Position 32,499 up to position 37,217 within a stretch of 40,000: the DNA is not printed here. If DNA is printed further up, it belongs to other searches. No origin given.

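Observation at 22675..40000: Dpd-type 7-deazaguanine DNA modification/restriction island next to tRNA-Met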

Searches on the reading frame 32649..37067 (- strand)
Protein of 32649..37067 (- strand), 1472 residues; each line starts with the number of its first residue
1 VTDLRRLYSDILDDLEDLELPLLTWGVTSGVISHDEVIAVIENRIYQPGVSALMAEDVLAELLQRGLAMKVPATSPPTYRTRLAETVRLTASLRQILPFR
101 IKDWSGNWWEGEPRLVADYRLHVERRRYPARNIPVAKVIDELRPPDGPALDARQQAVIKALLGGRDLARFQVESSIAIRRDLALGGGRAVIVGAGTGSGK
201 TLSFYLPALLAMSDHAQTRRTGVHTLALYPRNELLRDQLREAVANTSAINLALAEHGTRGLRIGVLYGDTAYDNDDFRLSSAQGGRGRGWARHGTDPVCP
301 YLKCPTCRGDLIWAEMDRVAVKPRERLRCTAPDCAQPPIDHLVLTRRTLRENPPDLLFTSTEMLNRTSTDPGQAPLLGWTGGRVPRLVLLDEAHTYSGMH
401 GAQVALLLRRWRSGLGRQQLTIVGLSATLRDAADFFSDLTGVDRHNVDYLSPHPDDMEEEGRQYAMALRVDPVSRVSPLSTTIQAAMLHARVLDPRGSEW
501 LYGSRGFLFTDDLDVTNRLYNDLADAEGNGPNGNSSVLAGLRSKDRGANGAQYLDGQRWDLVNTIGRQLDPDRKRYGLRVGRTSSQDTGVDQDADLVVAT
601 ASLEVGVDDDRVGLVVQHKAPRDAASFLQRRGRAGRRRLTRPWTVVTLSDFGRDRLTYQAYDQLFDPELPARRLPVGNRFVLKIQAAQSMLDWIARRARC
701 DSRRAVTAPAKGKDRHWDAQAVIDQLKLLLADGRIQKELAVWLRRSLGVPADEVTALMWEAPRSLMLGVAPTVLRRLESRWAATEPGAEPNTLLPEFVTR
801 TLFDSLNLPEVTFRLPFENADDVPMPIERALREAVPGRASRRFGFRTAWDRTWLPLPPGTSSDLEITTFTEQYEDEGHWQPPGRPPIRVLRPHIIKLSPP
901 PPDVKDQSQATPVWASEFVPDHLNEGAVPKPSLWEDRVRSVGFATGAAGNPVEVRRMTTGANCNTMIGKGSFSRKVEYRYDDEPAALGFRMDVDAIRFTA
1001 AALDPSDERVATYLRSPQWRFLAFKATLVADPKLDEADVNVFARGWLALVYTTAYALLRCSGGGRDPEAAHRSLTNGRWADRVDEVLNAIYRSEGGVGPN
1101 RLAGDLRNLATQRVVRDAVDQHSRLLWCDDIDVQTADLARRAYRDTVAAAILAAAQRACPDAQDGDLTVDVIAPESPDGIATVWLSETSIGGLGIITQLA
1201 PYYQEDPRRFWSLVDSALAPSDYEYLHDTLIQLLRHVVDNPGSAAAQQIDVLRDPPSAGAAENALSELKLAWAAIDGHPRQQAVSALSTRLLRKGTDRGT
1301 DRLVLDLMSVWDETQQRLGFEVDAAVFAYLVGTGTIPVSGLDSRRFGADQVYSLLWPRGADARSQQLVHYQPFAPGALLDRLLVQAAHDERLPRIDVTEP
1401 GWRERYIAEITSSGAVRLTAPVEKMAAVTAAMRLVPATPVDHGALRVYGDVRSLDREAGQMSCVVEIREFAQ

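Call 8: search_protein_families(library=ncbifam, proteins=[window:32649-37067:-], max_evalue=0.01)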
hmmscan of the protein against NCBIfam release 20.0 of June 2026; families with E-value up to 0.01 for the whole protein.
window:32649-37067:- (1472 aa): 19 families
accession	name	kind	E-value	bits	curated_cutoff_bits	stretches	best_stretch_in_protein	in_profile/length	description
NF041067.1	DpdJ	equivalog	0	1592.6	800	1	12-1472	1-1482/1482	protein DpdJ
TIGR04121.1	DEXH_lig_assoc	equivalog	1.9e-19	68.9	850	3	596-638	305-347/804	ligase-associated DNA damage response DEXH box helicase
TIGR03817.1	DECH_helic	hypoth_equivalog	8.8e-19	67.2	874.1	2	384-453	157-229/742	helicase/secretion neighborhood putative DEAH-box helicase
TIGR03158.1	cas3_cyano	exception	2.9e-10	39.8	69.1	2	189-242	16-59/357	type I-D CRISPR-associated helicase Cas3'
NF007284.0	PRK09751.1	equivalog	2.9e-10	38.1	1496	2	596-636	378-418/1538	ATP-dependent helicase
NF010338.0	PRK13767.1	equivalog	9e-10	37.4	849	1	595-637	343-385/877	ATP-dependent helicase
NF038325.1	DISARM_DrmAS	equivalog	6.5e-08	31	950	1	582-655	935-1004/1165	DISARM system helicase DrmA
NF008642.0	PRK11634.1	equivalog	2.1e-07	29.7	989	1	592-637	294-339/628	DEAD/DEAH family ATP-dependent RNA helicase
NF008394.0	PRK11192.1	equivalog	1.1e-06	27.7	507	1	187-246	40-99/441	ATP-dependent RNA helicase SrmB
NF053636.1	DDHlcsCsdAPsy1082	equivalog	6.3e-06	25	890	1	186-247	39-98/512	DEAD/DEAH box helicase CsdA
NF008279.0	PRK11057.1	equivalog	7.1e-06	24.7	1015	1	582-639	275-332/608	ATP-dependent DNA helicase RecQ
TIGR01389.1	recQ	equivalog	8.6e-06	24.5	640.2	1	582-637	263-318/591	DNA helicase RecQ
TIGR00614.1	recQ_fam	subfamily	1.8e-05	23.8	219.8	1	590-638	273-321/470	RecQ family ATP-dependent DNA helicase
NF007882.0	PRK10590.1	equivalog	0.00034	19.7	743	0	186-247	37-99/456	ATP-dependent RNA helicase RhlE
NF053711.1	RNA_heli_RhlE1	exception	0.00038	19.3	750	0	169-246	20-97/434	RNA helicase RhlE1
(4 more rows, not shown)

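Call 11: search_protein_families(library=padloc, proteins=[window:32649-37067:-], max_evalue=0.01)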
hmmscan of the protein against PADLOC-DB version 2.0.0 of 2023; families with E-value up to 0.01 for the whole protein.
window:32649-37067:- (1472 aa): 47 families (the best 25 are shown)
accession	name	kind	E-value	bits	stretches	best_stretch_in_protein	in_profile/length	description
PDLC02896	DpdJ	-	0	1586.6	1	7-1472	8-1487/1487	DpdJ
PDLC02893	DpdJ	-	1e-148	494.8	1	7-854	8-872/876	DpdJ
PDLC02898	DpdJ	-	4e-76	254.8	1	7-497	8-491/506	DpdJ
PDLC02895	DpdJ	-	1.8e-35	119.2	1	10-698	701-1391/2112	DpdJ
PDLC00037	DruE3|DruE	-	4.1e-28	95.7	3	341-451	210-328/2055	SNF2 family N-terminal domain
PDLC00035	DruE3|DruE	-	1e-27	94.3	3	338-454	207-331/1460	SNF2 family N-terminal domain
PDLC00036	DruE3|DruE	-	3.6e-22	75.4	3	343-445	198-308/2023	SNF2 family N-terminal domain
PDLC00013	DruE1|DruE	-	3.8e-22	76.1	2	338-457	264-397/1776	SNF2 family N-terminal domain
PDLC02894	DpdJ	-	1.6e-20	71.1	1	905-1469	53-622/625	DpdJ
PDLC02569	DrmA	-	2.1e-18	63.5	2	157-271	390-509/1095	DrmA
PDLC03960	SngC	-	1.1e-16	58.8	3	597-638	321-362/720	-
PDLC00015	DruE2|DruE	-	7.2e-15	51.8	2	214-462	169-421/1887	SNF2 family N-terminal domain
PDLC02503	BrxHI|BrxHII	-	2.6e-13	47.1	2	596-640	301-345/698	BrxHI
PDLC00051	DruE4|DruE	-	4.7e-12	42.3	2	350-459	281-402/1829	SNF2 family N-terminal domain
PDLC00014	DruE2|DruE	-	1.4e-11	40.7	2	184-215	120-151/1928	SNF2 family N-terminal domain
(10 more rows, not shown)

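Call 13: find_encoding_contigs(protein=window:32649-37067:-, flank=10000, max_places=6)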
Protein window:32649-37067:- (1472 aa): no gene with exactly this product is on record in the collection.

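Call 15: find_related_loci(query=window:32649-37067:-, collection=genome_contigs, flank=10000)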
Query window:32649-37067:- (1472 aa) in genome_contigs; peptide patterns used: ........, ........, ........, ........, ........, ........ (x = any residue, [..] = any of these).
11 stretches matched a pattern; 1 encode a relative of the query (tblastn E <= 1e-3); 1 distinct loci.
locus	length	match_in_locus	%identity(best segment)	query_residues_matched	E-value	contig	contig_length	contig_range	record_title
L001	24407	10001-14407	74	1-1472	0e+0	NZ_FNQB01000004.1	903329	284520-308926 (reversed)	Asanoa ishikariensis strain DSM 44718, whole genome shotgun sequence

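Call 24: search_protein_families(library=ncbifam, proteins=[L001:4-2838:+, L001:2828-5377:+, L001:4918-6291:+, L001:6206-9340:+, L001:9333-10004:+, L001:14775-16883:+, L001:20467-21420:-, L001:21417-22430:-, L001:19325-20470:-, L001:16939-18090:-], max_evalue=0.001)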
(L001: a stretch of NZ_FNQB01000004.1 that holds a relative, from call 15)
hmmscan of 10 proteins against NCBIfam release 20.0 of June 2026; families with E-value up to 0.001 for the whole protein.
L001:4-2838:+ (944 aa): 6 families
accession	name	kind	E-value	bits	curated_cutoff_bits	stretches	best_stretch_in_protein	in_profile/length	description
NF041062.1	DpdE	equivalog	2.4e-280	933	500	1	2-933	136-1045/1048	protein DpdE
NF003426.0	PRK04914.1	equivalog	8.9e-39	133.4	576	3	4-89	138-223/959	RNA polymerase-associated protein RapA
NF038317.1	DISARM_DrmD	equivalog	1.5e-36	126.2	610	3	5-91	93-179/1021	DISARM system SNF2-like helicase DrmD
NF038318.1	DISARM_DrmD_b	equivalog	1.6e-30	105.9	950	2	7-92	17-102/868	DISARM system SNF2-like helicase DrmD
NF042964.1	phospholipD_antiphage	equivalog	3.6e-18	65.3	1100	2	480-521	748-789/895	phospholipase D-like domain-containing anti-phage protein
NF053675.1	pilus_reg_Snf2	equivalog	5e-05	21.6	1100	0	452-521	903-972/1029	pilus expression-regulating Snf2 family helicase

L001:2828-5377:+ (849 aa): 21 families
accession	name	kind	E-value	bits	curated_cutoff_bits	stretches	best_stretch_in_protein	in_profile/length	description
NF041063.1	DpdF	equivalog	2.9e-245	816.7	550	1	16-828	8-812/813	protein DpdF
TIGR01389.1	recQ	equivalog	1.6e-38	132.6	640.2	1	164-511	27-339/591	DNA helicase RecQ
TIGR00614.1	recQ_fam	subfamily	6.3e-36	124.2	219.8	1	160-510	21-340/470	RecQ family ATP-dependent DNA helicase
NF008279.0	PRK11057.1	equivalog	2.8e-29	102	1015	1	151-507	29-347/608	ATP-dependent DNA helicase RecQ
TIGR03817.1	DECH_helic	hypoth_equivalog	1.9e-11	42.9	874.1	2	448-507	331-392/742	helicase/secretion neighborhood putative DEAH-box helicase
NF053636.1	DDHlcsCsdAPsy1082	equivalog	5.5e-11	41.7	890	1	310-497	171-344/512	DEAD/DEAH box helicase CsdA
NF008744.0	PRK11776.1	equivalog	4.7e-10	38.6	524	1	158-533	34-377/460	ATP-dependent RNA helicase DbpA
TIGR04121.1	DEXH_lig_assoc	equivalog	1e-09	36.7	850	1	158-489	21-346/804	ligase-associated DNA damage response DEXH box helicase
NF008394.0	PRK11192.1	equivalog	8.8e-09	34.7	507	1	158-513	33-364/441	ATP-dependent RNA helicase SrmB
NF008167.0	PRK10917.2-1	equivalog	2.3e-08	32.6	995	1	151-269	288-415/744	ATP-dependent DNA helicase RecG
TIGR00643.1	recG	equivalog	4.6e-08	32.2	659.4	1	175-512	266-575/629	ATP-dependent DNA helicase RecG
NF053631.1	RNA_helic_CshA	equivalog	4.9e-08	32.3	646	1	157-505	28-346/434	degradosome RNA helicase CshA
NF002340.1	PRK01297.1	equivalog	3.3e-07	29.4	564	1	309-496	172-349/372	ATP-dependent RNA helicase RhlB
NF008165.0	PRK10917.1-3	equivalog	1.1e-05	24.2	711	1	175-269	295-384/692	ATP-dependent DNA helicase RecG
NF008168.0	PRK10917.2-2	equivalog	1.7e-05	23.3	718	1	175-289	396-497/795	ATP-dependent DNA helicase RecG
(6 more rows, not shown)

L001:4918-6291:+ (457 aa): 1 family
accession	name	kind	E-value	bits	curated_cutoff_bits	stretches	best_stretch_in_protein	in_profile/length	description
NF041064.1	DpdG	equivalog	2e-27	96.4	80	1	154-435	2-278/290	protein DpdG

L001:6206-9340:+ (1044 aa): 1 family
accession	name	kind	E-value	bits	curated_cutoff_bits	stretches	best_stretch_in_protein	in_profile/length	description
NF041065.1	DpdH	equivalog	0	1055.8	450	1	34-1029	2-1014/1014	protein DpdH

L001:9333-10004:+ (223 aa): 0 families

L001:14775-16883:+ (702 aa): 1 family
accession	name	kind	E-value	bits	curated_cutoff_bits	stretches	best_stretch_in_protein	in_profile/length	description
NF041061.1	DpdD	equivalog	6.9e-166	554.1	300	2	365-697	360-704/704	protein DpdD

L001:20467-21420:- (317 aa): 0 families

L001:21417-22430:- (337 aa): 3 families
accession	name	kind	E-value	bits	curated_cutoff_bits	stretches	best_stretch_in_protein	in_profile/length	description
NF010200.1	PRK13674.1-1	equivalog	1.1e-75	254.6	215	1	75-328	1-269/270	GTP cyclohydrolase FolE2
TIGR00294.2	TIGR00294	equivalog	2e-37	129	220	2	229-331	188-294/302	GTP cyclohydrolase MptA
NF010204.0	PRK13675.1-1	equivalog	5.2e-28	98.2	468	1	86-325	14-263/267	GTP cyclohydrolase IV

L001:19325-20470:- (381 aa): 3 families
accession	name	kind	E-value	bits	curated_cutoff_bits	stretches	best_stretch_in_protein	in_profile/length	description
NF041060.1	DpdB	equivalog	1.3e-126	422.3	300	1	13-369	3-352/352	DGQHR domain-containing protein DpdB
TIGR03187.1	DGQHR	domain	5.1e-67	226.5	58.85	1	15-313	1-276/276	DGQHR domain-containing protein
TIGR04172.1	DGQHR_dnd_1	hypoth_equivalog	2.5e-12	46.5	450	1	15-244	3-241/381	DNA phosphorothioation-associated DGQHR protein 1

L001:16939-18090:- (383 aa): 3 families
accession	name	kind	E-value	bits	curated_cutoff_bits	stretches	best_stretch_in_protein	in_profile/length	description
NF041060.1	DpdB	equivalog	3.8e-142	473.4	300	1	15-373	1-352/352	DGQHR domain-containing protein DpdB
TIGR03187.1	DGQHR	domain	7.7e-61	206.2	58.85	1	20-312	2-275/276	DGQHR domain-containing protein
TIGR04172.1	DGQHR_dnd_1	hypoth_equivalog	1.8e-10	40.4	450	1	18-187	2-171/381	DNA phosphorothioation-associated DGQHR protein 1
